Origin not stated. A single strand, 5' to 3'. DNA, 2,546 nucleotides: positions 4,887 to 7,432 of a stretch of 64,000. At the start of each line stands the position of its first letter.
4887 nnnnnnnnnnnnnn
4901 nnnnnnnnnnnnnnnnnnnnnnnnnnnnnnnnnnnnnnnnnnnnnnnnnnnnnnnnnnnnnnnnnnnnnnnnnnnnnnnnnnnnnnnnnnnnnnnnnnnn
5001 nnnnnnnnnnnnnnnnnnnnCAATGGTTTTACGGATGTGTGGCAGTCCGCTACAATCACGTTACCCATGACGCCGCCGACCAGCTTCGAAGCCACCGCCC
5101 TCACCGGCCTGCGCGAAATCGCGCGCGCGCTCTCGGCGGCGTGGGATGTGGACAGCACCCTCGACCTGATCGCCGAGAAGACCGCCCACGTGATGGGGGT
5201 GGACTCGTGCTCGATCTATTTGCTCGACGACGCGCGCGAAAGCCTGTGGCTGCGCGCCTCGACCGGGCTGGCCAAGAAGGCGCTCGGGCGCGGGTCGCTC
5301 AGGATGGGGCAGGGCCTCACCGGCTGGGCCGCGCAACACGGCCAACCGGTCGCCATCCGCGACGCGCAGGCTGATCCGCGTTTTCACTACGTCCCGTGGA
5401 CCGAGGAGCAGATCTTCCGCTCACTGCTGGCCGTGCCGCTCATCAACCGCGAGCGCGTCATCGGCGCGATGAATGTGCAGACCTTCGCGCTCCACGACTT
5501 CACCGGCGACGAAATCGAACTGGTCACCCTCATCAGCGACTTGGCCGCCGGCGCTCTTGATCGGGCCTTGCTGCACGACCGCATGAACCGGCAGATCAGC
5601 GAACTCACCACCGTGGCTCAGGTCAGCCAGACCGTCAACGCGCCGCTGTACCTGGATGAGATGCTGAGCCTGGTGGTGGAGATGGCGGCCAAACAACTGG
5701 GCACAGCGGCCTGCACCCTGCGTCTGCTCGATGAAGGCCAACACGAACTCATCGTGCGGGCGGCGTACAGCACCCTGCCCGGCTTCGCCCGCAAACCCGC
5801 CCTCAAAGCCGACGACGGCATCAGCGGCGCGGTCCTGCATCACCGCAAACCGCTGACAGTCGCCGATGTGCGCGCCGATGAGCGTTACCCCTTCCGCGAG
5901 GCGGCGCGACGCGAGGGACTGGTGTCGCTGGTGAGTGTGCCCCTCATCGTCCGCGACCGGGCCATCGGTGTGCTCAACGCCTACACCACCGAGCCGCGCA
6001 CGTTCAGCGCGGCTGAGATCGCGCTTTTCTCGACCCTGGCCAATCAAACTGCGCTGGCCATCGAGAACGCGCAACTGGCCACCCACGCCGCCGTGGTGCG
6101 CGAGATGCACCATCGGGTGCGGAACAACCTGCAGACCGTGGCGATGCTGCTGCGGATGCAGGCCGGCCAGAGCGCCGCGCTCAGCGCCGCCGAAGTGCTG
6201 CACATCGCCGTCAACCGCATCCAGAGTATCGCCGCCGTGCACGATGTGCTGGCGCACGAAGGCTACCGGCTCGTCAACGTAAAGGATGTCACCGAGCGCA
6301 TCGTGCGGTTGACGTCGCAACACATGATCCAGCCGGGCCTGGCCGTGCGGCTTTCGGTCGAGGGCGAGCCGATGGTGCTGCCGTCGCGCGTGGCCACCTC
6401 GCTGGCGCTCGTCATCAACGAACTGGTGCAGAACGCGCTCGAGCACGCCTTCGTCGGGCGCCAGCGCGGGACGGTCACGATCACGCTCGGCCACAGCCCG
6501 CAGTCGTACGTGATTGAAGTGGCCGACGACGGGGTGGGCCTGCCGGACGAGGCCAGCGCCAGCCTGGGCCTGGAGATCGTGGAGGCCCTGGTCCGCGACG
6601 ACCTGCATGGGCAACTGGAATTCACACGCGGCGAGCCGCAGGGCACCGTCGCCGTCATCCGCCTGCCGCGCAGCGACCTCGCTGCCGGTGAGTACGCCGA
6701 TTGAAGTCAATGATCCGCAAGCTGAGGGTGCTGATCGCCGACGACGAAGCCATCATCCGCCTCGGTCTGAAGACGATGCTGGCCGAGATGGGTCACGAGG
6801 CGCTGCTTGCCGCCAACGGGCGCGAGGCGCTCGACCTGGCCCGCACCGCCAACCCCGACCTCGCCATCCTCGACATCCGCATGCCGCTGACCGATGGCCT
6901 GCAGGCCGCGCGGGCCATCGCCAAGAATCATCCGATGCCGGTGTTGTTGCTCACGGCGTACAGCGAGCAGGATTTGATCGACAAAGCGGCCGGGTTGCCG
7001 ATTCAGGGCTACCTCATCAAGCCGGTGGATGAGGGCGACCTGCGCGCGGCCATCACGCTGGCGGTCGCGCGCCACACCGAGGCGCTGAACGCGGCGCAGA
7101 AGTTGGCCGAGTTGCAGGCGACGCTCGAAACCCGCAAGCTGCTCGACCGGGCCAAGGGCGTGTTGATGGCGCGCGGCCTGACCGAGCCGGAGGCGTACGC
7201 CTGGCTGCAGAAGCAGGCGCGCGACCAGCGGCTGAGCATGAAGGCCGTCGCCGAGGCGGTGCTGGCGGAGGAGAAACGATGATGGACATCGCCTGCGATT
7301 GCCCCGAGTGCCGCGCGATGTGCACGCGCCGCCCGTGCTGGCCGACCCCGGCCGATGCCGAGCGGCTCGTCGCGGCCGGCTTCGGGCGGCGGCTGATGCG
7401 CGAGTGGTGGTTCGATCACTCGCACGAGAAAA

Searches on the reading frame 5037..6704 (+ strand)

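Call 50: search_protein_families(library=pfam, proteins=[window:5037-6704:+], max_evalue=0.01)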
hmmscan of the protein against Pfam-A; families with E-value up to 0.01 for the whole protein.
window:5037-6704:+ (555 aa): 7 families
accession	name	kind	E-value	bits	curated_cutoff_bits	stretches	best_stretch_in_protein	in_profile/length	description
PF13185.12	GAF_2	-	3.9e-45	153.9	28.6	2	206-343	4-136/136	GAF domain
PF01590.32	GAF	-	5.1e-42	144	22.4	2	37-174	1-133/133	GAF domain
PF13492.12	GAF_3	-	2.3e-34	119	27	2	206-344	2-129/129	GAF domain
PF07568.18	HisKA_2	-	8.3e-16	58.3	22.3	1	356-424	1-70/76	Histidine kinase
PF02518.31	HATPase_c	-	3.8e-12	47.1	26.4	1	454-545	4-109/111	Histidine kinase-, DNA gyrase B-, and HSP90-like ATPase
PF13581.12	HATPase_c_2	-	2.2e-07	31.3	27.4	1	448-507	24-83/127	Histidine kinase-like ATPase domain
PF07536.20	HWE_HK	-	4.4e-07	31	22.8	1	356-428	1-71/83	HWE histidine kinase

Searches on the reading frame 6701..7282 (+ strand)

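Call 50: search_protein_families(library=pfam, proteins=[window:6701-7282:+], max_evalue=0.01)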
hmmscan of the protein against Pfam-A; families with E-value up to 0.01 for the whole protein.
window:6701-7282:+ (193 aa): 2 families
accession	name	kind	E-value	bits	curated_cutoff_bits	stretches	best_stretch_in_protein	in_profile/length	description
PF00072.30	Response_reg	-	1.7e-25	89.8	30.2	1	10-118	1-110/111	Response regulator receiver domain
PF03861.19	ANTAR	-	6.7e-21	74.3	27.3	1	137-188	2-54/54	ANTAR domain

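Call 61: search_protein_families(library=ncbifam, proteins=[window:6701-7282:+], max_evalue=0.01)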
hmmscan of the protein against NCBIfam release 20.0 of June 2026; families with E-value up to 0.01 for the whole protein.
window:6701-7282:+ (193 aa): 105 families (the best 25 are shown)
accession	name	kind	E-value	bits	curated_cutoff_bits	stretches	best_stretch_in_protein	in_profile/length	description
NF045944.1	ResRegRpaBCyano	equivalog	8.5e-22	77.6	330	1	11-143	1-132/229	response regulator transcription factor RpaB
NF008469.0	PRK11361.1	equivalog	1.4e-20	73.4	714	1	7-124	4-122/461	acetoacetate metabolism transcriptional regulator AtoC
NF040534.1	resp_reg_YycF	equivalog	9.3e-19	67.6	340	1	9-135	2-128/231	response regulator YycF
NF041733.1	resp_reg_CseB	equivalog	3.8e-18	65.7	350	1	9-135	2-128/228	two-component system response regulator CseB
NF006623.1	PRK09191.1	subfamily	8.5e-18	65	240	1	8-125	138-255/258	PhyR family response regulator anti-anti-sigma factor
NF011874.0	PRK15347.1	equivalog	1.7e-16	59.5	852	1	7-123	690-811/921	two component system sensor kinase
NF033120.0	vanR_FM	exception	1.8e-16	60.5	460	1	6-147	2-140/231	vancomycin resistance response regulator transcription factor, VanR-F/VanR-M family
NF008318.0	PRK11107.1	equivalog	2.6e-16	58.9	890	1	6-134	666-796/920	two-component sensor histidine kinase BarA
NF007969.0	PRK10693.1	equivalog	7.5e-16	58.1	329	1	4-116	4-118/337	two-component system response regulator RssB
NF040689.1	MtrAB_MtrA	equivalog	9.4e-16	57.8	300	1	10-147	1-138/219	MtrAB system response regulator MtrA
NF001965.0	PRK00742.1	subfamily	9.8e-16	57.9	293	1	7-90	3-88/357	chemotaxis-specific protein-glutamate methyltransferase CheB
TIGR01387.1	cztR_silR_copR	subfamily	2.8e-15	56.6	279.2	1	10-148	1-140/218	heavy metal response regulator transcription factor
NF009206.0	PRK12555.1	subfamily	4.4e-15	55.5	342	1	9-91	2-86/340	chemotaxis-specific protein-glutamate methyltransferase CheB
NF041367.1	CheY_Halo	equivalog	7.2e-15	55.4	200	1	10-119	1-111/114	chemotaxis protein CheY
NF008296.0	PRK11083.1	equivalog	9.5e-15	54.6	273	1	7-136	3-132/228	two-component system response regulator CreB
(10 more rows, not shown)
